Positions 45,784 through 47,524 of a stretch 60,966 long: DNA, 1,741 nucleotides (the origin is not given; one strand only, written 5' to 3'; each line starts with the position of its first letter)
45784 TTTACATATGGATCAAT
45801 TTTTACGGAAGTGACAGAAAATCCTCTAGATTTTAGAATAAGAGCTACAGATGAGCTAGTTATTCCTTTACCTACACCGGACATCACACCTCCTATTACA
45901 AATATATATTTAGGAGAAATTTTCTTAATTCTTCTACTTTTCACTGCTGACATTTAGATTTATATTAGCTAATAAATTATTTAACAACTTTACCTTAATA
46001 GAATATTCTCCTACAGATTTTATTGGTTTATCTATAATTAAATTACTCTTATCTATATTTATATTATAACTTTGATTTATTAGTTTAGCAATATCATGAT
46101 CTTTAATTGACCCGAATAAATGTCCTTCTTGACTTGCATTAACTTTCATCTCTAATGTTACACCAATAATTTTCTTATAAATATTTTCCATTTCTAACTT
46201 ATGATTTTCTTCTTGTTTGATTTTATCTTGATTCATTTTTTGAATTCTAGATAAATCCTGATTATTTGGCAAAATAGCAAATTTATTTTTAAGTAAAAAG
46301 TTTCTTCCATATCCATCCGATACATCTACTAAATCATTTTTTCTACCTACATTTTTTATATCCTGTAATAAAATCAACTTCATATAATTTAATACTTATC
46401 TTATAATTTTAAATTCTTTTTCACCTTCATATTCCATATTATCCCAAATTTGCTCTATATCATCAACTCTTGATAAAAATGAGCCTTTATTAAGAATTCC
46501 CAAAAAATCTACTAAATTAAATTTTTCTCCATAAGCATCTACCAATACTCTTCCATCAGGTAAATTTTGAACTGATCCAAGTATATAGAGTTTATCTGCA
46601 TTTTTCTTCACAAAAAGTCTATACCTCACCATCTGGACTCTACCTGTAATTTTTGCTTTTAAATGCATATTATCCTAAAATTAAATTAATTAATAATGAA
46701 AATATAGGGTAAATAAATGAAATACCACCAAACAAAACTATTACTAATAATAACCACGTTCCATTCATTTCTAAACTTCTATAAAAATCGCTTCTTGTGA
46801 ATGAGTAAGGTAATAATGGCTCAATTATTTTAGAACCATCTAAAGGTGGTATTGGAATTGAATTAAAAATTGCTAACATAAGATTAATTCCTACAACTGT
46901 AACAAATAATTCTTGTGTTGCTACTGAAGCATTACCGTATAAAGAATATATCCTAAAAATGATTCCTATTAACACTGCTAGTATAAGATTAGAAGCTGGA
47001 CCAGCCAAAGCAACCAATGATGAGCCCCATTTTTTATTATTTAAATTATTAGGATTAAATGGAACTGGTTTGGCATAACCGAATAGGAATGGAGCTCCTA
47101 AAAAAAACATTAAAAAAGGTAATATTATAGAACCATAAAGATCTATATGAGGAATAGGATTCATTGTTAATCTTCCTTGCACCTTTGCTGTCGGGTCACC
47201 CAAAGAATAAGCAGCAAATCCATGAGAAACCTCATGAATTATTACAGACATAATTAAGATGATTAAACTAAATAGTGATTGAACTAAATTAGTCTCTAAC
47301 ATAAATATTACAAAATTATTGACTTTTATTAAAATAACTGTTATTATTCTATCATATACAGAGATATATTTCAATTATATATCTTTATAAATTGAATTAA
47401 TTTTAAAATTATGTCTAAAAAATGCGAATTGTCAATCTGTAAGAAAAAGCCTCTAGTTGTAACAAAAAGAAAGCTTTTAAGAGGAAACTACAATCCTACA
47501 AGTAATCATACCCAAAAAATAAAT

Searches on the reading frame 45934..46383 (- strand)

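Call 88: search_protein_families(library=pfam, proteins=[window:45934-46383:-], max_evalue=0.001)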
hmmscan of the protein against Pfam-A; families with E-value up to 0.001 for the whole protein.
window:45934-46383:- (149 aa): 2 families
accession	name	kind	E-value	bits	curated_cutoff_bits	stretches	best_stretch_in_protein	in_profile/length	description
PF03948.19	Ribosomal_L9_C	-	9.4e-21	74.5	23.2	1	65-146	3-85/86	Ribosomal protein L9, C-terminal domain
PF01281.25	Ribosomal_L9_N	-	2.5e-18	65.8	20.7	1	1-45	1-45/47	Ribosomal protein L9, N-terminal domain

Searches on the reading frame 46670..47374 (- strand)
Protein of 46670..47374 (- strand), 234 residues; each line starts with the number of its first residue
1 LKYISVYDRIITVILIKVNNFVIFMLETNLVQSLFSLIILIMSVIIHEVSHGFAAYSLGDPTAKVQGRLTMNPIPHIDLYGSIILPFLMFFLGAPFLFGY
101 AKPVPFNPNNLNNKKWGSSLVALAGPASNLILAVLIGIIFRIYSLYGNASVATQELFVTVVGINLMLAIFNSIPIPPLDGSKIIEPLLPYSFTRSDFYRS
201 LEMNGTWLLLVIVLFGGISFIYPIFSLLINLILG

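Call 88: search_protein_families(library=pfam, proteins=[window:46670-47374:-], max_evalue=0.001)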
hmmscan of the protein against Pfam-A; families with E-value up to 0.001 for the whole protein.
window:46670-47374:- (234 aa): 1 family
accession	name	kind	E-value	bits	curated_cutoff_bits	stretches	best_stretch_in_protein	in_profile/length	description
PF02163.28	Peptidase_M50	-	1.1e-14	54.7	27.2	2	37-141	3-101/221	Peptidase family M50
